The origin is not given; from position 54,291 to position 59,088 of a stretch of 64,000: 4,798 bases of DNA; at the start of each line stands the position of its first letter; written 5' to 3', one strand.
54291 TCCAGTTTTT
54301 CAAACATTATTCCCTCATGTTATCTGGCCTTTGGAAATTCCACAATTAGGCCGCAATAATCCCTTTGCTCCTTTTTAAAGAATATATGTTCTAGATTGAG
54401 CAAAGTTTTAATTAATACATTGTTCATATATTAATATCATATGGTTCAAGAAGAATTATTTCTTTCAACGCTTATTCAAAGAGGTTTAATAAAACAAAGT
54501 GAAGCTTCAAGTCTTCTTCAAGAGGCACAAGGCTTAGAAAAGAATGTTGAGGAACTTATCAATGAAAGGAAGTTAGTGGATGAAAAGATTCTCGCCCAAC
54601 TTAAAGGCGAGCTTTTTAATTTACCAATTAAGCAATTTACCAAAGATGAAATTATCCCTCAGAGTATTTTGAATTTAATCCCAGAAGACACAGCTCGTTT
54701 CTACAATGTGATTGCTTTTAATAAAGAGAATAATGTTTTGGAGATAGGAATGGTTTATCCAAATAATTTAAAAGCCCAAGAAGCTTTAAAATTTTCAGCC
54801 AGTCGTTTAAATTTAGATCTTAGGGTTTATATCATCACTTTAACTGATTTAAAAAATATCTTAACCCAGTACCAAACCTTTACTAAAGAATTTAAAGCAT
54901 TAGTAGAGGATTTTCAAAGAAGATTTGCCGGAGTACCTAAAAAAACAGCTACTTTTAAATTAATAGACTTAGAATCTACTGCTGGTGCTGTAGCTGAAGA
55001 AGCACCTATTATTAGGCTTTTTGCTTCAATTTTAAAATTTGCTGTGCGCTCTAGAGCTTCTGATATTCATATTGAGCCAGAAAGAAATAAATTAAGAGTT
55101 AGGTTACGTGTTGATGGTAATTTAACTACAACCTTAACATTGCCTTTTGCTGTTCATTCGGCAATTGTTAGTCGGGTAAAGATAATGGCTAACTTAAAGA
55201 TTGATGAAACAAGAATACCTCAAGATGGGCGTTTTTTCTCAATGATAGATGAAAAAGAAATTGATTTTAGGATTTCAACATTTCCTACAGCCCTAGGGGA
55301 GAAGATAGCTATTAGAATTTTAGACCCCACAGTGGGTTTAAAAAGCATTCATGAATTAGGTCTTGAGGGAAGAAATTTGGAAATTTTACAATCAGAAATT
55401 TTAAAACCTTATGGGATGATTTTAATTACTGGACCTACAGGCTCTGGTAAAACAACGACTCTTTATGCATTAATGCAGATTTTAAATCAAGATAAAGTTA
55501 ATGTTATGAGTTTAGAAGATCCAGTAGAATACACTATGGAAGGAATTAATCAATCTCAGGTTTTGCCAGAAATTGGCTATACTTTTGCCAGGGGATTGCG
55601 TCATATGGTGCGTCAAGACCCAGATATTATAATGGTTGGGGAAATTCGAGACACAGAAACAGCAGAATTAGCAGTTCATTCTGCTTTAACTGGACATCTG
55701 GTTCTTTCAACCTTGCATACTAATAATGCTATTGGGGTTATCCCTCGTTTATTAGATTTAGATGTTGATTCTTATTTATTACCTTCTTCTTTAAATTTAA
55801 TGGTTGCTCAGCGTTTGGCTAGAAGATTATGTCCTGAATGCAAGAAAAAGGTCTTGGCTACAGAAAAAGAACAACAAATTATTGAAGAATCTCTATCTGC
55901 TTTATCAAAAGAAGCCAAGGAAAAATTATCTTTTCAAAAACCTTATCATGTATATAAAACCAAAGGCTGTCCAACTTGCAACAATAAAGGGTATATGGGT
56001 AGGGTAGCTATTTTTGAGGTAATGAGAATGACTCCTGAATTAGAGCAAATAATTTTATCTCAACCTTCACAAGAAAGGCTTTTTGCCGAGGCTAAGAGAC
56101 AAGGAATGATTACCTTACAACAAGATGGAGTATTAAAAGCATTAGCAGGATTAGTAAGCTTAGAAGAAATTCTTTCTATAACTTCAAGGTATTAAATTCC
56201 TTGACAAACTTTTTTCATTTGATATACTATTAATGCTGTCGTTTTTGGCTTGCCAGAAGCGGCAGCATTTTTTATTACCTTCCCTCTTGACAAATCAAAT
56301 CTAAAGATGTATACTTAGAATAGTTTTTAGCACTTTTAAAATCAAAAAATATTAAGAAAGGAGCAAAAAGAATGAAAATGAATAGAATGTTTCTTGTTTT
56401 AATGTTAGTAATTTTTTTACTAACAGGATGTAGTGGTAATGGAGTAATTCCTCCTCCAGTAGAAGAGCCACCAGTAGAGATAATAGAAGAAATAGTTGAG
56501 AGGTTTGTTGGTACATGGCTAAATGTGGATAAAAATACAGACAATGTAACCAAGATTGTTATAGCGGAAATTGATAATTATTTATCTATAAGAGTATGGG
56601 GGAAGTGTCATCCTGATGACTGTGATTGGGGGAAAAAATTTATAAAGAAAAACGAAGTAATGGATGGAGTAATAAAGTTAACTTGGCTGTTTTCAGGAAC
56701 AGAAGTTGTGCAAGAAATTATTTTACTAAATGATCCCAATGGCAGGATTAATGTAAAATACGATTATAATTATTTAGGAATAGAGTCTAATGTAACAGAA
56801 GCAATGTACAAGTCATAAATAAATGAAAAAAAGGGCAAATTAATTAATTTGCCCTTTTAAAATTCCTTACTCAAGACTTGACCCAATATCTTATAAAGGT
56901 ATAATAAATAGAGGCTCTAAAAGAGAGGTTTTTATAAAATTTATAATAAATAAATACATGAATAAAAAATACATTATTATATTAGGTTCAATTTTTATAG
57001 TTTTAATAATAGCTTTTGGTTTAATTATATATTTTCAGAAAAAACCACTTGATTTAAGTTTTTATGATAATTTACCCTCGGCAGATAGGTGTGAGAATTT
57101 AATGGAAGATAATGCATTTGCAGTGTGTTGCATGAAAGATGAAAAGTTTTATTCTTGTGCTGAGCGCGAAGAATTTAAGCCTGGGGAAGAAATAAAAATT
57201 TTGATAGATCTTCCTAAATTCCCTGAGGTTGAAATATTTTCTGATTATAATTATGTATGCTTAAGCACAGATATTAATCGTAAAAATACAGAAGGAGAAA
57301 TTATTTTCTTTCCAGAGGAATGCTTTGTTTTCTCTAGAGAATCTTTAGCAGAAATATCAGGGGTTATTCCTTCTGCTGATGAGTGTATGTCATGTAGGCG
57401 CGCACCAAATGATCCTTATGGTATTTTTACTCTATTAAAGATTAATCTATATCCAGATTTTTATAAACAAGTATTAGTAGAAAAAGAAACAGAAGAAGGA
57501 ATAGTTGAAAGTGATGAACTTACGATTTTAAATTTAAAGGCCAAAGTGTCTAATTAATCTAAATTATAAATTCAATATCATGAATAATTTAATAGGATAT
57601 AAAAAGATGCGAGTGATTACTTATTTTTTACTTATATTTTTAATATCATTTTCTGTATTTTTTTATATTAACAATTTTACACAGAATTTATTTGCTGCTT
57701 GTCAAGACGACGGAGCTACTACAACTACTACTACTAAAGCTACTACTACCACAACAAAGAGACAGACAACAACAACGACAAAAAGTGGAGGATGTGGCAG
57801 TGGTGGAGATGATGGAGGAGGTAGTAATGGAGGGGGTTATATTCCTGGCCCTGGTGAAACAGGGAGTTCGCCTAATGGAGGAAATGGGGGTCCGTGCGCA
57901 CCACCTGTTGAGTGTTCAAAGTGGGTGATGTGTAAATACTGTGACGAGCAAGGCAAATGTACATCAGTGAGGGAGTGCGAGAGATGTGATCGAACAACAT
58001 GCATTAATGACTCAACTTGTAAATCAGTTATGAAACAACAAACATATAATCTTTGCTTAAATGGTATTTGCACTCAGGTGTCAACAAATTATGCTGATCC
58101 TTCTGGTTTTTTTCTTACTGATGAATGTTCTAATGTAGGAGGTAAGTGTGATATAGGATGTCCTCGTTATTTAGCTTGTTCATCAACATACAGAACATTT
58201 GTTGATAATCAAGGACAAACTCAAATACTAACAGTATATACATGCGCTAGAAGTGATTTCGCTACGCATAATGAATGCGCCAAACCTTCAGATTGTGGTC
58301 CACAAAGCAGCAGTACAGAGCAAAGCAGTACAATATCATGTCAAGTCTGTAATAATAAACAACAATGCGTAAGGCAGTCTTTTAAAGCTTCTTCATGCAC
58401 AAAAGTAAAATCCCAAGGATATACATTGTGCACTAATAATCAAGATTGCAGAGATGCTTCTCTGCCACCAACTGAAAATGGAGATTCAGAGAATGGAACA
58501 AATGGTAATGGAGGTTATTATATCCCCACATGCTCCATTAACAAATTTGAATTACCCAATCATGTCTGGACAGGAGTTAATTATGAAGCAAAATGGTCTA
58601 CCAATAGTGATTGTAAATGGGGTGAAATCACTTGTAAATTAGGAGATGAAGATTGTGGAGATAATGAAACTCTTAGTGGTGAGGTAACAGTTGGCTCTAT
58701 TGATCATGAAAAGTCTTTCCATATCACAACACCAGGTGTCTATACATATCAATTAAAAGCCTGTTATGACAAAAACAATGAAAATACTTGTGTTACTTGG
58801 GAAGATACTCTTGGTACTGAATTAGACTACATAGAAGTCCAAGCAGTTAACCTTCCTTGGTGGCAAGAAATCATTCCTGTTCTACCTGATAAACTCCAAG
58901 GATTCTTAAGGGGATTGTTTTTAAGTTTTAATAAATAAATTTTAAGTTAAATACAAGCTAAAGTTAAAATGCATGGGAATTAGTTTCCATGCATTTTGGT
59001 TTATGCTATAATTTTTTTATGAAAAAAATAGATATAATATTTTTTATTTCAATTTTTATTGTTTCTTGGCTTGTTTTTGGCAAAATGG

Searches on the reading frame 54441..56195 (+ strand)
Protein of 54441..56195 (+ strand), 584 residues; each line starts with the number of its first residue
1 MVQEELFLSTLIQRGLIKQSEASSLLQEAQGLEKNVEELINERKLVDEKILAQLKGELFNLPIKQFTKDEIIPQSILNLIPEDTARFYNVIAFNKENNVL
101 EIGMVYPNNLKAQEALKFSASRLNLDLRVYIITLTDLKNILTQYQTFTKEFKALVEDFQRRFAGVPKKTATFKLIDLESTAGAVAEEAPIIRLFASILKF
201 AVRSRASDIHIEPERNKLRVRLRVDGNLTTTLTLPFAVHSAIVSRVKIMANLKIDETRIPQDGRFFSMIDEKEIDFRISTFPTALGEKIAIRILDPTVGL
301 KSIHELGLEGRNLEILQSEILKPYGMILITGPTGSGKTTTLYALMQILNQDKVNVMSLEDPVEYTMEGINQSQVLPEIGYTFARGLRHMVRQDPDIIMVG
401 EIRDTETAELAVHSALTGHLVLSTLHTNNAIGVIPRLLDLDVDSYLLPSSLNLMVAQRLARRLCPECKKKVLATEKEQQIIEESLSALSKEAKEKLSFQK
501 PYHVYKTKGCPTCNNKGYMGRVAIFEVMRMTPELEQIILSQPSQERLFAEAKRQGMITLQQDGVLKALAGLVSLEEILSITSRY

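Call 16: search_protein_families(library=pfam, proteins=[window:54441-56195:+], max_evalue=0.01)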
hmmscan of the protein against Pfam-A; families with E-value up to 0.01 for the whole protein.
window:54441-56195:+ (584 aa): 18 families
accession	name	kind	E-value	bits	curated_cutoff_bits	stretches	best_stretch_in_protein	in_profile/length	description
PF00437.27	T2SSE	-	4.1e-126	421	24.9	1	185-578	3-369/370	Type II/IV secretion system protein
PF05157.20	MshEN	-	2.3e-08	34.4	23.1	1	72-145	13-84/90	MshEN domain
PF20720.3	nSTAND3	-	1.7e-05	25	27.2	1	319-363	12-56/155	Novel STAND NTPase 3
PF13401.12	AAA_22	-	3.9e-05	24.4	27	1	325-369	6-50/130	AAA domain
PF13555.12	AAA_29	-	8.4e-05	22.7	27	1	322-352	20-50/61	P-loop containing region of AAA domain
PF13173.12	AAA_14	-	8.6e-05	23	27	1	326-415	4-84/129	AAA domain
PF13476.12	AAA_23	-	0.00015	22.9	27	1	325-351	20-46/201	AAA domain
PF13191.12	AAA_16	-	0.00071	20.5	32.6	1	325-364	25-63/167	AAA ATPase domain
PF25199.1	nSTAND_NTPase5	-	0.0008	19.7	34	1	322-362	39-80/145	Novel STAND NTPase 5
PF00005.33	ABC_tran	-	0.0015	19.6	25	1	324-382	11-65/137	ABC transporter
PF12775.13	AAA_7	-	0.0031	17.5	25.8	1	316-358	25-67/181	P-loop containing dynein motor region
PF13604.12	AAA_30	-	0.0033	17.6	27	1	322-356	16-50/191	AAA domain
PF13245.12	AAA_19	-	0.0041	17.7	25.1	1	325-353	12-41/134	AAA domain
PF03266.21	NTPase_1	-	0.0043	17.4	23.9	0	327-355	2-30/168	NTPase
PF04851.21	ResIII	-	0.0048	17.3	22.5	0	327-352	26-51/164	Type III restriction enzyme, res subunit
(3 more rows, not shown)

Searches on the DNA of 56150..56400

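Call 31: search_rna_families(source=window, start=56150, end=56400, threshold=evalue, max_evalue=10)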
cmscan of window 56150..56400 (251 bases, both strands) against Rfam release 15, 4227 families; matches with E-value up to 10: 9.
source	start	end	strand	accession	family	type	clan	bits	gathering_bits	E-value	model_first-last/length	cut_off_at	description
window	56183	56272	+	RF02379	csRNA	Gene; sRNA;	-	21.2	57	1.2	1-93/93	no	Cia-dependent small RNA csRNA1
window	56174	56273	+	RF01401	rseX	Gene; sRNA;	-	18.6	50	5.3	1-94/94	no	rseX Hfq binding RNA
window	56255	56338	-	RF01603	snoR29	Gene; snRNA; snoRNA; CD-box;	-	18.4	50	5.3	1-84/84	no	small nucleolar RNA snoR29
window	56223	56275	+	RF01859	Phe_leader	Cis-reg; leader;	-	16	55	2.8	1-125/125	no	Phenylalanine leader peptide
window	56325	56374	+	RF02980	freshwater-2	Cis-reg;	-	15.4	49.9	4.4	1-84/84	no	freshwater-2 RNA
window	56232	56269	+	RF01061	mir-548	Gene; miRNA;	-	13.9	90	6.9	1-84/84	no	mir-548 microRNA precursor family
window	56233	56268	+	RF03785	mir-974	Gene; miRNA;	-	13.5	90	9.2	1-91/91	no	mir-974 microRNA precursor family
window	56297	56347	-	RF02590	Spy1186876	Gene; sRNA;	-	11.1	208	3.3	191-241/243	no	S. pyogenes small RNA 1186876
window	56182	56268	+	RF02377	SurA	Gene; sRNA;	-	9.7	100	1.9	1-279/279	no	SurA sRNA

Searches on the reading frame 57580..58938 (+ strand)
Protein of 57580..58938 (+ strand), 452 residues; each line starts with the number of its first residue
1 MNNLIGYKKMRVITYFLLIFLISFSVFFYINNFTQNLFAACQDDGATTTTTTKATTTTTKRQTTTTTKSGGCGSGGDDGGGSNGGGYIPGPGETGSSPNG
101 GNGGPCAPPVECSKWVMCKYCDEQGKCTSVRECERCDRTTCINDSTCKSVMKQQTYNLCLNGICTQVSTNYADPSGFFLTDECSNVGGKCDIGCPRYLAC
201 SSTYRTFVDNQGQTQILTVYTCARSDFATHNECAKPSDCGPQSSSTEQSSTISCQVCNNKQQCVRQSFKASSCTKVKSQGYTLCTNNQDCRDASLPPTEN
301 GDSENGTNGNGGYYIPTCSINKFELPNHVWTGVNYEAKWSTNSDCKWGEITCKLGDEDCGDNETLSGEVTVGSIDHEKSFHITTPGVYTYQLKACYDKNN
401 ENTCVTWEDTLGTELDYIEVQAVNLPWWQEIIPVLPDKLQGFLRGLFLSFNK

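Call 16: search_protein_families(library=pfam, proteins=[window:57580-58938:+], max_evalue=0.01)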
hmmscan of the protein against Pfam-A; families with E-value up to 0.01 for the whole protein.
window:57580-58938:+ (452 aa): 2 families
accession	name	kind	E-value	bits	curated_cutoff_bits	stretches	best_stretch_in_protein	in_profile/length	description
PF07172.16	GRP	-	0.00099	20.1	30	1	53-103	29-78/90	Glycine rich protein family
PF21827.1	New_glue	-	0.0023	18.1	31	1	46-68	25-47/94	New glue protein family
